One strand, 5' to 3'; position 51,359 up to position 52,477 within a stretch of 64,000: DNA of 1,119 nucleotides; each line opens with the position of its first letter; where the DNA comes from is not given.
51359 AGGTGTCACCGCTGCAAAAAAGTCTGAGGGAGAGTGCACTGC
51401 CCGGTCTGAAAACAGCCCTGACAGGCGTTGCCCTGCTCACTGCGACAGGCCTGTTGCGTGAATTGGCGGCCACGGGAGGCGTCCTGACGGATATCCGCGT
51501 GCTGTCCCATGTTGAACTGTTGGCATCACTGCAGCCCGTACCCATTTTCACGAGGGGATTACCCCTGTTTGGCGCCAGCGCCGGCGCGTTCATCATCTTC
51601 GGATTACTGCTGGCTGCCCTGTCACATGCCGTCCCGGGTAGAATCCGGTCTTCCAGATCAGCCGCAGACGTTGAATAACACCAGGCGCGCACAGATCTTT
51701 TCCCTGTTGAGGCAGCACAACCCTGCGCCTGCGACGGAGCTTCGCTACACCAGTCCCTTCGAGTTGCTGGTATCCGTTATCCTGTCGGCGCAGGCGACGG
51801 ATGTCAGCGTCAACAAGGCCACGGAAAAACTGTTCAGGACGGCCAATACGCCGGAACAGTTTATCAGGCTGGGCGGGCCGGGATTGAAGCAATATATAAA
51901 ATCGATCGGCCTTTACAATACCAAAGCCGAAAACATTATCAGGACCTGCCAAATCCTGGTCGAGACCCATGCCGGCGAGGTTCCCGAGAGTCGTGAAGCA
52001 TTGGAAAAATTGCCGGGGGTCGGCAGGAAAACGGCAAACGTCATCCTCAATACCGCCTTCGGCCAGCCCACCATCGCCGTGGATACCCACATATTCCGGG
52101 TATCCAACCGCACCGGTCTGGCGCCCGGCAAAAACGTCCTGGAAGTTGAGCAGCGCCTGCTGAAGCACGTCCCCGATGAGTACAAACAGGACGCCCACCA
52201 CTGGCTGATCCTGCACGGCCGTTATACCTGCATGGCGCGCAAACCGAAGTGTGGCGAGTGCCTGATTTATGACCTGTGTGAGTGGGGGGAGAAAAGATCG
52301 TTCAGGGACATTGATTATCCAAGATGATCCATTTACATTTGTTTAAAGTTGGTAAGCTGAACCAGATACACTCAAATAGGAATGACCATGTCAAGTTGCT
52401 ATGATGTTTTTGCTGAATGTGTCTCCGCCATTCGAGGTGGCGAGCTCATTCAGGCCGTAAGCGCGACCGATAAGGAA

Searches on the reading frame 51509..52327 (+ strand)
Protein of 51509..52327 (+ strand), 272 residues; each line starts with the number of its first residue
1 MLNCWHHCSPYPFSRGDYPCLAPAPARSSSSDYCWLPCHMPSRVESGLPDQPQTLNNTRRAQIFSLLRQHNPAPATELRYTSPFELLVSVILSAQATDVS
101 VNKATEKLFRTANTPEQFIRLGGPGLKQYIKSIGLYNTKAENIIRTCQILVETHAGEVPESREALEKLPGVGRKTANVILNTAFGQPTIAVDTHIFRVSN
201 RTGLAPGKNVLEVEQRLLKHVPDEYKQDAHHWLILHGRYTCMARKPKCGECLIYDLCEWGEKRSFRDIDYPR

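Call 3: search_protein_families(library=pfam, proteins=[window:51509-52327:+], max_evalue=0.1)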
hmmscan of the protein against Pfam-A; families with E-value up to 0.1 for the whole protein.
window:51509-52327:+ (272 aa): 6 families
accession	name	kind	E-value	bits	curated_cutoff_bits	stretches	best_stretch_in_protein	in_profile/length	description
PF00730.31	HhH-GPD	-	7.5e-25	87.8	26.2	1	88-222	1-107/108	HhH-GPD superfamily base excision DNA repair protein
PF00633.29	HHH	-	1e-08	35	24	1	154-181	2-29/30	Helix-hairpin-helix motif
PF10576.14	EndIII_4Fe-2S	-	1.6e-06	28.7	20.5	1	241-257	1-17/17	Iron-sulfur binding domain of endonuclease III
PF21176.3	RecR_HhH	-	0.0012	19.1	27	1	163-176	6-19/45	RecR, helix-hairpin-helix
PF14520.12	HHH_5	-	0.0025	18.7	27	0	161-179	33-51/57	Helix-hairpin-helix domain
PF22175.2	Ogg-HhH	-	0.0031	17.5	27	1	84-205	21-145/173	8-oxoguanine DNA glycosylase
